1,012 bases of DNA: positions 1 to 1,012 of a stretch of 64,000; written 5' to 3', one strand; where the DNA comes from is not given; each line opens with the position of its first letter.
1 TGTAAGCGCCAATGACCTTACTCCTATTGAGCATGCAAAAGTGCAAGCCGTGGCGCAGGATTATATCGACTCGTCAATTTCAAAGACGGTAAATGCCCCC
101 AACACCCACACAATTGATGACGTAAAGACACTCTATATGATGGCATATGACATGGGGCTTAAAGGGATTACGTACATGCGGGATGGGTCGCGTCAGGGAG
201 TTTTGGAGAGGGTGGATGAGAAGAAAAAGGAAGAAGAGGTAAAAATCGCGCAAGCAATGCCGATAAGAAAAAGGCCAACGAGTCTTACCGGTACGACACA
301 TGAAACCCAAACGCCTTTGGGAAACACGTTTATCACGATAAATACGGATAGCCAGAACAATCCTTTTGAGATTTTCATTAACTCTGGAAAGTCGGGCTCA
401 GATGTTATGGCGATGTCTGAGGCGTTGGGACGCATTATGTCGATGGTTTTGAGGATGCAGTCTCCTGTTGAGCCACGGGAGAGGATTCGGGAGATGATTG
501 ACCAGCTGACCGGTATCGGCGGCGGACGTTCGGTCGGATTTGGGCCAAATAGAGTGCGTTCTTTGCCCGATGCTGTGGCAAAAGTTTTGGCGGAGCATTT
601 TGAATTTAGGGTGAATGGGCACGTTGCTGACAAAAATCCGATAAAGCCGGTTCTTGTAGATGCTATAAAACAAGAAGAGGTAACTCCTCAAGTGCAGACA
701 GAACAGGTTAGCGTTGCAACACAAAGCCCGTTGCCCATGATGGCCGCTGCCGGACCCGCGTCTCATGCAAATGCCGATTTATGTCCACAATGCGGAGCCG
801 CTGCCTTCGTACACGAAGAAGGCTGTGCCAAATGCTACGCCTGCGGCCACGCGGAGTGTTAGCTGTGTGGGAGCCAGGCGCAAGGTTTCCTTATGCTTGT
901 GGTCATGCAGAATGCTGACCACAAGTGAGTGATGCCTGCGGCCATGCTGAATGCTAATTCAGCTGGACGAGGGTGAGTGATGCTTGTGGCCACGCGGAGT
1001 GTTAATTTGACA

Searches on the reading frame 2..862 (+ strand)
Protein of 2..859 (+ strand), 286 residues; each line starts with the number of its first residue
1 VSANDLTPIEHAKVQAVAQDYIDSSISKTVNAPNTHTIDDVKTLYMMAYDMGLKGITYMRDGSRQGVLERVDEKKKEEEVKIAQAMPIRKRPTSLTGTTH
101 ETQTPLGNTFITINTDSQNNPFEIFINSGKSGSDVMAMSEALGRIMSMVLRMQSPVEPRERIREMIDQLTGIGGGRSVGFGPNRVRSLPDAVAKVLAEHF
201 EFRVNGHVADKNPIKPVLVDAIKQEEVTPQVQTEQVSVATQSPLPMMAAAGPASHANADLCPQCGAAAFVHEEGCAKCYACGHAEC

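Call 8: search_protein_families(library=pfam, proteins=[window:41-862:+], max_evalue=0.01)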
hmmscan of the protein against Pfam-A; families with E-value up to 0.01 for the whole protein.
window:41-862:+ (273 aa): 2 families
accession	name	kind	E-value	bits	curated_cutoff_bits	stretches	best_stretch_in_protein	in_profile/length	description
PF12637.14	TSCPD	-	5.8e-16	59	22.8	1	91-186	11-87/88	TSCPD domain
PF02867.20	Ribonuc_red_lgC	-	1.3e-10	41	23.9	1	1-46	478-523/523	Ribonucleotide reductase, barrel domain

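Call 69: search_protein_families(library=ncbifam, proteins=[window:2-859:+], max_evalue=0.00001)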
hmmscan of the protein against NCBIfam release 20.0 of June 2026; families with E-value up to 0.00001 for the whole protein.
window:2-859:+ (286 aa): 9 families
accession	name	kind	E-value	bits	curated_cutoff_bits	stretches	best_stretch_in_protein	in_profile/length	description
NF006417.0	PRK08665.1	equivalog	8.3e-60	202.9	961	1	1-286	505-758/759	vitamin B12-dependent ribonucleotide reductase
NF005122.0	PRK06556.1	equivalog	5e-23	80.8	859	1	7-284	646-956/960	vitamin B12-dependent ribonucleotide reductase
TIGR02504.1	NrdJ_Z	equivalog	2e-22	79.5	399.95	1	1-66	538-603/606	adenosylcobalamin-dependent ribonucleoside-diphosphate reductase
NF005991.0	PRK08115.1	equivalog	1.1e-18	66.7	854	1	1-82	709-791/858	vitamin B12-dependent ribonucleotide reductase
NF005010.0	PRK06406.1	subfamily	1.6e-15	56.4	1125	1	2-83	658-740/771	vitamin B12-dependent ribonucleotide reductase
NF005736.0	PRK07562.1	equivalog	5.1e-15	54.1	1737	1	10-86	864-944/1222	vitamin B12-dependent ribonucleotide reductase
NF006207.0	PRK08332.1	equivalog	3.5e-11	41.1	2400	1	1-77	1494-1570/1684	vitamin B12-dependent ribonucleotide reductase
NF005401.0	PRK06948.1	subfamily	1.8e-09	36.8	906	1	1-66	522-587/604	ribonucleotide reductase-like protein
TIGR02506.1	NrdE_NrdA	equivalog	3.6e-06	25.7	341.05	1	4-60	556-614/616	ribonucleoside-diphosphate reductase subunit alpha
